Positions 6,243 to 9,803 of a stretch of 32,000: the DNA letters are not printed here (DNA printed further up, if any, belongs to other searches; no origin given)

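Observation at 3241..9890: Four-gene minus-strand module around a 1086-aa SLT-headed protein with no secretion signal: candidate undescribed cell-wall-breaching/effector system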

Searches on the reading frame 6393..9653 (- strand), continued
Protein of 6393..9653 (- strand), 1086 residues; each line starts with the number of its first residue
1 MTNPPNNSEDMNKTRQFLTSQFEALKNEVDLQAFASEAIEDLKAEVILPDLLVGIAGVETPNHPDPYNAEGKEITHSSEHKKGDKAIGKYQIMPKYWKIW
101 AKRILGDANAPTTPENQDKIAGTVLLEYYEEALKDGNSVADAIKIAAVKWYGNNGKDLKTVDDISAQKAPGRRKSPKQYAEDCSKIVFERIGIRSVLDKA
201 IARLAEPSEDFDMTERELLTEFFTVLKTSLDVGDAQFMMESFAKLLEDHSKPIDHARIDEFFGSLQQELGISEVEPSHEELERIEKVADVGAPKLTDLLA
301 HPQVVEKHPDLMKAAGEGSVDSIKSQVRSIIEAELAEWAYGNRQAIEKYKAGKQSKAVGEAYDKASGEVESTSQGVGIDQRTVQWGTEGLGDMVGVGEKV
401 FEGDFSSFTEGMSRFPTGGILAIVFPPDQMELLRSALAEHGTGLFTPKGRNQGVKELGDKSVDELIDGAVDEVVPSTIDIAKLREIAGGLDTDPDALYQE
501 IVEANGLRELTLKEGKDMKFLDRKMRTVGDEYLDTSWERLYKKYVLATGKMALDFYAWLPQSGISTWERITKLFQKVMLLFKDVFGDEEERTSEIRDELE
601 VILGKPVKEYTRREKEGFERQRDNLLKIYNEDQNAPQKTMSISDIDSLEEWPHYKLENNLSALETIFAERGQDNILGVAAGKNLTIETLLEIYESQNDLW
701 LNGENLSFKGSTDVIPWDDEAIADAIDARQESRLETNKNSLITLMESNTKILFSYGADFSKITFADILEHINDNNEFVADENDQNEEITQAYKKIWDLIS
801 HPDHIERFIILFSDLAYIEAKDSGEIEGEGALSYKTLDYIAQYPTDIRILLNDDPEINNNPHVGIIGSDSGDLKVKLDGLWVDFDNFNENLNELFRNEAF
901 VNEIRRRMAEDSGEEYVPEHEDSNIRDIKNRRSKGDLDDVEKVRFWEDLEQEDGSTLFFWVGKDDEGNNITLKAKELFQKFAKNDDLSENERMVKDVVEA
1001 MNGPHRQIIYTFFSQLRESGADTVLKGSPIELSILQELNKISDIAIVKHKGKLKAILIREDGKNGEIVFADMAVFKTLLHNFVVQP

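Call 85: fold_search(model_id=the predicted structure, library=pdb)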
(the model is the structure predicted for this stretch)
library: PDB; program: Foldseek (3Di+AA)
matches with E <= 10: 53; with E <= 0.001: 0
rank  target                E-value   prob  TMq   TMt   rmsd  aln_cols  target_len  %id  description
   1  2dqa_A                8.5e-01  0.92  0.07  0.49   3.9       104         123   15  Crystal Structure of Tapes japonica Lysozyme (released 2007-06-12)
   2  4ol0_B                8.5e-01  0.04  0.06  0.07  30.1       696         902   13  Crystal structure of transportin-SR2, a karyopherin involved in human disease, in complex with Ran (released 2014-04-09)
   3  3t36_B                1.2e+00  0.80  0.10  0.49   9.4       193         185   14  Crystal structure of lytic transglycosylase MltE from Eschericha coli (released 2012-07-25)
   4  6taf                  1.3e+00  0.47  0.07  0.27   6.6       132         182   11  Bd0314 DslA E154Q mutant (released 2020-07-15)
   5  6tad                  1.4e+00  0.44  0.08  0.31   7.0       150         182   11  Bd0314 DslA E143Q mutant (released 2020-07-15)
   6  8bbu_B                1.6e+00  0.91  0.09  0.66   4.4       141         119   14  Crystal structure of medical leech destabilase (high salt) (released 2023-02-08)
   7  9f5w_D                1.7e+00  0.03  0.08  0.08  28.1       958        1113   11  Human condensin II - M18BP1 complex (released 2025-07-02)
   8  6sc2_B                1.7e+00  0.03  0.07  0.03  41.2       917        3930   12  Structure of the dynein-2 complex; IFT-train bound model (released 2019-09-04)
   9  6ta9                  2.4e+00  0.33  0.07  0.31   6.9       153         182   11  Bd0314 DslA wild-type form 1 (released 2020-07-15)
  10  5c0w_K                2.5e+00  0.05  0.04  0.07  27.2       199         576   16  Structure of a 12-subunit nuclear exosome complex bound to single-stranded RNA substrates (released 2015-07-29)
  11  4c0p_D                2.5e+00  0.02  0.06  0.06  30.5       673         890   12  Unliganded Transportin 3 (released 2014-01-22)
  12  6yxx_BA               2.8e+00  0.06  0.07  0.08  21.0       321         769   12  State A of the Trypanosoma brucei mitoribosomal large subunit assembly intermediate (released 2020-10-14)
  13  2x19_B                3.0e+00  0.02  0.06  0.07  26.3       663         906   10  Crystal structure of Importin13 - RanGTP complex (released 2010-02-16)
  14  5o2n_A                3.1e+00  0.77  0.09  0.16   4.3       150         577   15  Lytic transglycosylase in action (released 2018-03-14)
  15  6nts_A                3.4e+00  0.02  0.07  0.10  26.0       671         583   11  Protein Phosphatase 2A (Aalpha-B56alpha-Calpha) holoenzyme in complex with a Small Molecule Activator of PP2A (SMAP) (released 2020-05-06)
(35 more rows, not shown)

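Call 87: fold_search(model_id=the predicted structure, library=viral)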
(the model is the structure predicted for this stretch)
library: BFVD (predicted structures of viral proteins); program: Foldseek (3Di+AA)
matches with E <= 10: 101; with E <= 0.001: 4
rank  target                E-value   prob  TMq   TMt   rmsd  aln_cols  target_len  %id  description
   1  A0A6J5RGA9            1.1e-04  1.00  0.11  0.48   2.6       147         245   25  Uncharacterized protein [uncultured Caudovirales phage]
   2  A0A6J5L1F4            2.9e-04  1.00  0.09  0.18  24.9       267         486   21  Uncharacterized protein [uncultured Caudovirales phage]
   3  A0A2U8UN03            3.4e-04  1.00  0.10  0.25  33.2       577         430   14  Minor tail protein [Streptomyces phage FlowerPower]
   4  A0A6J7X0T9            4.6e-04  1.00  0.11  0.50  17.8       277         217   16  Uncharacterized protein [uncultured Caudovirales phage]
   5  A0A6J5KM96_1          5.7e-02  0.28  0.11  0.09  35.2      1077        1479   12  AdoMet_MTases domain containing protein [uncultured Caudovirales phage]
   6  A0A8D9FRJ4            1.6e-01  0.96  0.09  0.29  14.1       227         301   15  Putative lytic transglycosylase [uncultured marine phage]
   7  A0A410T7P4            1.8e-01  0.97  0.09  0.37  12.6       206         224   16  Transglycosylase SLT domain-containing protein [Campylobacter phage CP20]
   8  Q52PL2                3.2e-01  0.05  0.07  0.07  44.6      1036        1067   10  Possible phage tail protein [Xanthomonas phage Xp15]
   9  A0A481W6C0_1          4.0e-01  0.04  0.06  0.06  47.2       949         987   10  Tail tape measure protein [Fusobacterium phage Fnu1]
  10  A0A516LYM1            4.2e-01  0.07  0.06  0.08  28.5       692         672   13  (no name in the UniProt tables at hand)
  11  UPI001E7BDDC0         4.8e-01  0.44  0.10  0.17  29.4       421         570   14  (no name look-up for this kind of identifier)
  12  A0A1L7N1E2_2          6.0e-01  0.80  0.10  0.09  10.2       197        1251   13  DUF5675 domain-containing protein [Ralstonia phage RP31]
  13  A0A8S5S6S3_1          6.3e-01  0.05  0.07  0.07  36.3      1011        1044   10  Uncharacterized protein [Podoviridae sp. ctsUe5]
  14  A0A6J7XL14            6.9e-01  0.04  0.07  0.09  40.5       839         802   13  Uncharacterized protein [uncultured Caudovirales phage]
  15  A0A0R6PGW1            7.5e-01  0.20  0.04  0.15  21.1       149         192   11  (no name in the UniProt tables at hand)
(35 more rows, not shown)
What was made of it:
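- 9084..9524 (-): Lytic-transglycosylase/lysozyme-like head, residues 44-190. The putative catalytic Glu59 is encoded at 9477-9479. The best viral hits are phage proteins, including a minor tail protein (call 87).
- On SLT / lysozyme-like transglycosylase (PF01464 clan): Viral library hits reach E 1e-4 at probability 1.0 (call 87).
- On Phage internal-virion / ejection protein (T7 gp16 type) or tape-measure protein: Foldseek viral hits to tape-measure or tail proteins have probability <=0.07 (call 87).
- The best structural matches are phage proteins (call 87).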

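Call 103: find_encoding_contigs(protein=P0014, flank=8000, max_places=2)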
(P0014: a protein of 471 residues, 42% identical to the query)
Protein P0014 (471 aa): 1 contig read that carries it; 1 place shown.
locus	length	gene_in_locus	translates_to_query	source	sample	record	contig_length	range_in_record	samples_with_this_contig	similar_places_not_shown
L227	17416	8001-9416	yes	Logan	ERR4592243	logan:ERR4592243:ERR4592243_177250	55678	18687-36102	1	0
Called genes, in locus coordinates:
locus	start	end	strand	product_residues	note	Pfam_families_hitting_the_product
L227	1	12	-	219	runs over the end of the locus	-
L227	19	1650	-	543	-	PF13884:Peptidase_S74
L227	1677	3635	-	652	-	-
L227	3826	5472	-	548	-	PF00118:Cpn60_TCP1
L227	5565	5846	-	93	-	PF00166:Cpn10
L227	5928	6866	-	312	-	PF01699:Na_Ca_ex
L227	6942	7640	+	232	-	PF11967:RecO_N, PF02565:RecO_C (weak)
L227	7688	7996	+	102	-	-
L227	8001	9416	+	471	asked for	-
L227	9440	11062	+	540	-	PF25596:CPSase_L_D1, PF02786:CPSase_L_D2, PF02222:ATP-grasp (weak), PF07478:Dala_Dala_lig_C (weak), PF15632:ATPgrasp_Ter (weak), PF02142:MGS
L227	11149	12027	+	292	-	PF00924:MS_channel_2nd, PF21082:MS_channel_3rd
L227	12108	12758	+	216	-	-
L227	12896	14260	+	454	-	PF00772:DnaB, PF13481:AAA_25 (weak), PF03796:DnaB_C, PF06745:ATPase (weak)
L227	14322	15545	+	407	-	-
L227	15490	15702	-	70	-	-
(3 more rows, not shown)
